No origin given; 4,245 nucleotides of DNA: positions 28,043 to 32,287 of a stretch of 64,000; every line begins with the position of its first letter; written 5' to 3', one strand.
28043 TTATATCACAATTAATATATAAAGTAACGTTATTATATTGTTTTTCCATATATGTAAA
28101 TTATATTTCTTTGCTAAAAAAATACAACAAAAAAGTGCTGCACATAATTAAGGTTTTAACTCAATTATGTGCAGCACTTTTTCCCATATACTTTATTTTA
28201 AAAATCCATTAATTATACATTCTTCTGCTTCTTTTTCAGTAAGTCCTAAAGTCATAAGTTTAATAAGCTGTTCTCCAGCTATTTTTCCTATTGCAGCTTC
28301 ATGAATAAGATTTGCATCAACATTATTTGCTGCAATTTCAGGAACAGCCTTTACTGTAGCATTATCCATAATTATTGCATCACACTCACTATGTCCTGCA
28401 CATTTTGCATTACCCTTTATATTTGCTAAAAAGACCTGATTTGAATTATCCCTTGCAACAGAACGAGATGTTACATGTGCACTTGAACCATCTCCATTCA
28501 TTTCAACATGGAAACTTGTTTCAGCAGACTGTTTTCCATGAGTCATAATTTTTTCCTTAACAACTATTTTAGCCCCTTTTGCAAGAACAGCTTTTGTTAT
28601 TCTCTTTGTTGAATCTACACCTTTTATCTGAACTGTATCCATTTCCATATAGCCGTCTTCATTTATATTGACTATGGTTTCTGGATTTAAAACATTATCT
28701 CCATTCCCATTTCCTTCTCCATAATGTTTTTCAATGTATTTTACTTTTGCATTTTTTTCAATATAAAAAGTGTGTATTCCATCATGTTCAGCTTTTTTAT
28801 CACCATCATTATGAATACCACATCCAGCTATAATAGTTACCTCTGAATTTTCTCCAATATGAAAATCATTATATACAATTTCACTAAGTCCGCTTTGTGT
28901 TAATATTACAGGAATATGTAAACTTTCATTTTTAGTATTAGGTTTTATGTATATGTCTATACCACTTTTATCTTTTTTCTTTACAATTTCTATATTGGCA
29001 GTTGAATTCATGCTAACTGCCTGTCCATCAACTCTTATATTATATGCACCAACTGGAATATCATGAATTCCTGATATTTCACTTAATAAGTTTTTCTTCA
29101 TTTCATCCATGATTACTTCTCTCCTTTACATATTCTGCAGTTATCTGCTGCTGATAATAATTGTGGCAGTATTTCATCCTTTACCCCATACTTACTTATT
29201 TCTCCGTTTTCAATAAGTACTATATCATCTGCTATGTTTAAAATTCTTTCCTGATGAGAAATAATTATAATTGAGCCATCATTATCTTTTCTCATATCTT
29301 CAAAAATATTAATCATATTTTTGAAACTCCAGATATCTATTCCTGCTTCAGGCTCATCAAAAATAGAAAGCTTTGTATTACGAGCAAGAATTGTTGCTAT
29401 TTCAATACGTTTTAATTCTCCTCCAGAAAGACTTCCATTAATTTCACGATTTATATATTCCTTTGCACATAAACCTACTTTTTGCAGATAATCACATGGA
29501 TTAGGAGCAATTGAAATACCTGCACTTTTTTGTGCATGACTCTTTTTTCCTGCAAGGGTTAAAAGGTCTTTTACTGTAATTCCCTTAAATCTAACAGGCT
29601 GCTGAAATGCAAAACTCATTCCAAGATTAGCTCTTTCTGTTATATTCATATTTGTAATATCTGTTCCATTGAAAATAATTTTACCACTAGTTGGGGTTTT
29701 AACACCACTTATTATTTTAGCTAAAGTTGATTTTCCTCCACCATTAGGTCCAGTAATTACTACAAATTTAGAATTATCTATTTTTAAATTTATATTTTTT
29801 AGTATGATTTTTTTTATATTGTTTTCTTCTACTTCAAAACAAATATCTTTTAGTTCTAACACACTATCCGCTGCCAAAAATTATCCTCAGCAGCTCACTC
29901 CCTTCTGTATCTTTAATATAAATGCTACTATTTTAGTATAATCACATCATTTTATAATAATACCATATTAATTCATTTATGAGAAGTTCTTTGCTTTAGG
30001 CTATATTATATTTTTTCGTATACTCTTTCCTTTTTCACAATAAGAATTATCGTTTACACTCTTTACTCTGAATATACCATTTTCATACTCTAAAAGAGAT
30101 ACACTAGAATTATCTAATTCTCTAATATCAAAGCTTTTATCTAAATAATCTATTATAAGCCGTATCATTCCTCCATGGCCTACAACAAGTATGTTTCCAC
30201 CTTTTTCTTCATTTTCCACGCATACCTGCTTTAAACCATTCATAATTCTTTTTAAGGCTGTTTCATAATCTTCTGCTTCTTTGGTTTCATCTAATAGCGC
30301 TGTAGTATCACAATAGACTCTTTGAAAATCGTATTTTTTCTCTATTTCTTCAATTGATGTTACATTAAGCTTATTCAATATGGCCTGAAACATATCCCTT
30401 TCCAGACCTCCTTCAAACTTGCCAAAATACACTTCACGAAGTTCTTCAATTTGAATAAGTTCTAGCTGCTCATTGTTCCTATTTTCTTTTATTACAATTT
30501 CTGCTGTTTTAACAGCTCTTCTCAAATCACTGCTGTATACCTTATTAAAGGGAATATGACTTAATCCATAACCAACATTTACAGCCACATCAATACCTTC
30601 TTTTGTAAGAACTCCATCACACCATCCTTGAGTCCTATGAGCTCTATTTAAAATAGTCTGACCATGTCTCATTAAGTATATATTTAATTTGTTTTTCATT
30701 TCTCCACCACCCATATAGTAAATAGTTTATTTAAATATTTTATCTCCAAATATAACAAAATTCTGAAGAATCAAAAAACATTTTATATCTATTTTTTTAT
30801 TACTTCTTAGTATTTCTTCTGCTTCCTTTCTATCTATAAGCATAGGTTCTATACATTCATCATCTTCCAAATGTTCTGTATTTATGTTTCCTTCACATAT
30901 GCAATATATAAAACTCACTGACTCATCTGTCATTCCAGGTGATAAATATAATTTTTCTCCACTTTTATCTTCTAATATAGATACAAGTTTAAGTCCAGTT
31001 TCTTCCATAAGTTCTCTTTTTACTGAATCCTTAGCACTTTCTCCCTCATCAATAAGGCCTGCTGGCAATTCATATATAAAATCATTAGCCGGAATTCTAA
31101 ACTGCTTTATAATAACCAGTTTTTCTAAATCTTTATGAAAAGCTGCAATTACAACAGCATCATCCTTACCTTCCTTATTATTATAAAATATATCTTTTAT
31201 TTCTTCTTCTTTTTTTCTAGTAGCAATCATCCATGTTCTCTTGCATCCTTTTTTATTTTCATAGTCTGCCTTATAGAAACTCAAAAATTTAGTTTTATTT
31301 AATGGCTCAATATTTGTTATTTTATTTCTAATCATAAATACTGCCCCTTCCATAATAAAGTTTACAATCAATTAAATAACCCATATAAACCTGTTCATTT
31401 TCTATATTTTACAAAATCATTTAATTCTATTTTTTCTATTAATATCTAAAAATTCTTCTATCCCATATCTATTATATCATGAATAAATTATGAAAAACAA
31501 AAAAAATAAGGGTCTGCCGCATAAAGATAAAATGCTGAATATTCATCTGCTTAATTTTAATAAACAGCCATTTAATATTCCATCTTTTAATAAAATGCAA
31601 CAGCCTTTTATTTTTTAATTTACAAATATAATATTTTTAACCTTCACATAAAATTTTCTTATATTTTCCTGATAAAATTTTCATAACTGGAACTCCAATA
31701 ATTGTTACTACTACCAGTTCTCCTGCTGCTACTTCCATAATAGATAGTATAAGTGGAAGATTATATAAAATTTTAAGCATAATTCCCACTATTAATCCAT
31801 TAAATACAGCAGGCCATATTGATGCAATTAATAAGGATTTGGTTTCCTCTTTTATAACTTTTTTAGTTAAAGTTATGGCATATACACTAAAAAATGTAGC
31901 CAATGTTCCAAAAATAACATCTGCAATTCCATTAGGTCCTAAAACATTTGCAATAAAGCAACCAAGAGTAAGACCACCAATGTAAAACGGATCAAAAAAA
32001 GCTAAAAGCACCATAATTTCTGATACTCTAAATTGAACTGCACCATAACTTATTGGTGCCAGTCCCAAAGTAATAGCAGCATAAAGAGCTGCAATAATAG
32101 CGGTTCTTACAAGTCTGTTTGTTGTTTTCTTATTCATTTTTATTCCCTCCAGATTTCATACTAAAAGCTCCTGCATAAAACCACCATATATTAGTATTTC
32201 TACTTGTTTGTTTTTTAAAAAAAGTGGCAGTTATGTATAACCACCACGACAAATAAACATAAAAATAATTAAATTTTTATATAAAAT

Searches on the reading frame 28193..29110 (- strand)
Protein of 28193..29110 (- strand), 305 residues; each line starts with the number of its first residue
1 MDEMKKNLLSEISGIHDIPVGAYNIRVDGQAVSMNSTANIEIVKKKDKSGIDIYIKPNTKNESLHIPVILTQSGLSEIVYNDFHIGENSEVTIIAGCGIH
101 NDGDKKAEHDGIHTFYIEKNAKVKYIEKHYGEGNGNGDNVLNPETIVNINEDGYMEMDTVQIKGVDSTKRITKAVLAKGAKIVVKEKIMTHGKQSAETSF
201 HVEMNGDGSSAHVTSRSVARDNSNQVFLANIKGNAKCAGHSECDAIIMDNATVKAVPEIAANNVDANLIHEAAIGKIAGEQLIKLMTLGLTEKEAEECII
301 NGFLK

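Call 79: search_protein_families(library=pfam, proteins=[window:28193-29110:-], max_evalue=0.0001)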
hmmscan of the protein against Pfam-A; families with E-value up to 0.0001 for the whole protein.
window:28193-29110:- (305 aa): 1 family
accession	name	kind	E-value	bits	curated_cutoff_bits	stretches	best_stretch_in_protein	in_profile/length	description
PF01458.23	SUFBD_core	-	9.1e-27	94.4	27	1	84-303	17-232/232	SUF system FeS cluster assembly, SufBD core domain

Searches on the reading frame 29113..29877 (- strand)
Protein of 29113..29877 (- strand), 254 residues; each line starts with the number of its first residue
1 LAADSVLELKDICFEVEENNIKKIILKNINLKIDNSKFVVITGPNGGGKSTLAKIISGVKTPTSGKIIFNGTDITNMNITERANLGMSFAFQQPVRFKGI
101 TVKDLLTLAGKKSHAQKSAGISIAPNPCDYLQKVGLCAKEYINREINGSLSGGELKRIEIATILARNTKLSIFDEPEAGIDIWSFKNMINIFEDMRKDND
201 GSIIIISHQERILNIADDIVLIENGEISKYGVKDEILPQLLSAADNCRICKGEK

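Call 79: search_protein_families(library=pfam, proteins=[window:29113-29877:-], max_evalue=0.0001)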
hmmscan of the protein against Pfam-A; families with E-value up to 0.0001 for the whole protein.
window:29113-29877:- (254 aa): 3 families
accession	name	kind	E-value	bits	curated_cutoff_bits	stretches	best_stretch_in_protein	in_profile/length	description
PF00005.33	ABC_tran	-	1.6e-26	93.9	25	1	26-177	1-136/137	ABC transporter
PF02463.25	SMC_N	-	8.2e-09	35.7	40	1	20-223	9-212/220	RecF/RecN/SMC N terminal domain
PF13304.12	AAA_21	-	9.5e-09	36.2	27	0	97-213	198-303/304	AAA domain, putative AbiEii toxin, Type IV TA system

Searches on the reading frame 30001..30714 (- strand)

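Call 79: search_protein_families(library=pfam, proteins=[window:30001-30714:-], max_evalue=0.0001)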
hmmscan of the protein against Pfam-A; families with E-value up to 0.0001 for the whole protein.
window:30001-30714:- (237 aa): 1 family
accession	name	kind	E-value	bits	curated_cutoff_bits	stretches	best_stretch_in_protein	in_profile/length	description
PF00300.27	His_Phos_1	-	4.9e-36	124.7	21.7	1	12-223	1-194/194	Histidine phosphatase superfamily (branch 1)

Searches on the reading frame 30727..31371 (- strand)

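Call 79: search_protein_families(library=pfam, proteins=[window:30727-31371:-], max_evalue=0.0001)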
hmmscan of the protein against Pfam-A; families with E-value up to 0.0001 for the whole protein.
window:30727-31371:- (214 aa): 1 family
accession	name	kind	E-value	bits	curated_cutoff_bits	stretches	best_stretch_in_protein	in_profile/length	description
PF00293.34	NUDIX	-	9.9e-14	51.9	21.1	1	72-184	5-118/134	NUDIX domain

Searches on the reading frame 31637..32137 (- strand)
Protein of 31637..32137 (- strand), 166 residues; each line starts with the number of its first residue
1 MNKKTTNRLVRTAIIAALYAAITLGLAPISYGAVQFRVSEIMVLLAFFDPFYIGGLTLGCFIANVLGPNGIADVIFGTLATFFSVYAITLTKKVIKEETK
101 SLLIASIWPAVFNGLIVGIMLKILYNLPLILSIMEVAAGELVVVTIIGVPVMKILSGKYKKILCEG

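Call 82: search_protein_families(library=pfam, proteins=[window:31637-32137:-], max_evalue=0.00001)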
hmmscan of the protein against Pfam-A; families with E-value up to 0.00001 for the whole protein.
window:31637-32137:- (166 aa): 1 family
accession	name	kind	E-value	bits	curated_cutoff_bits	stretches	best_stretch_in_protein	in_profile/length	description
PF06177.16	QueT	-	7.7e-43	146.6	33.7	1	9-156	1-140/141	QueT transporter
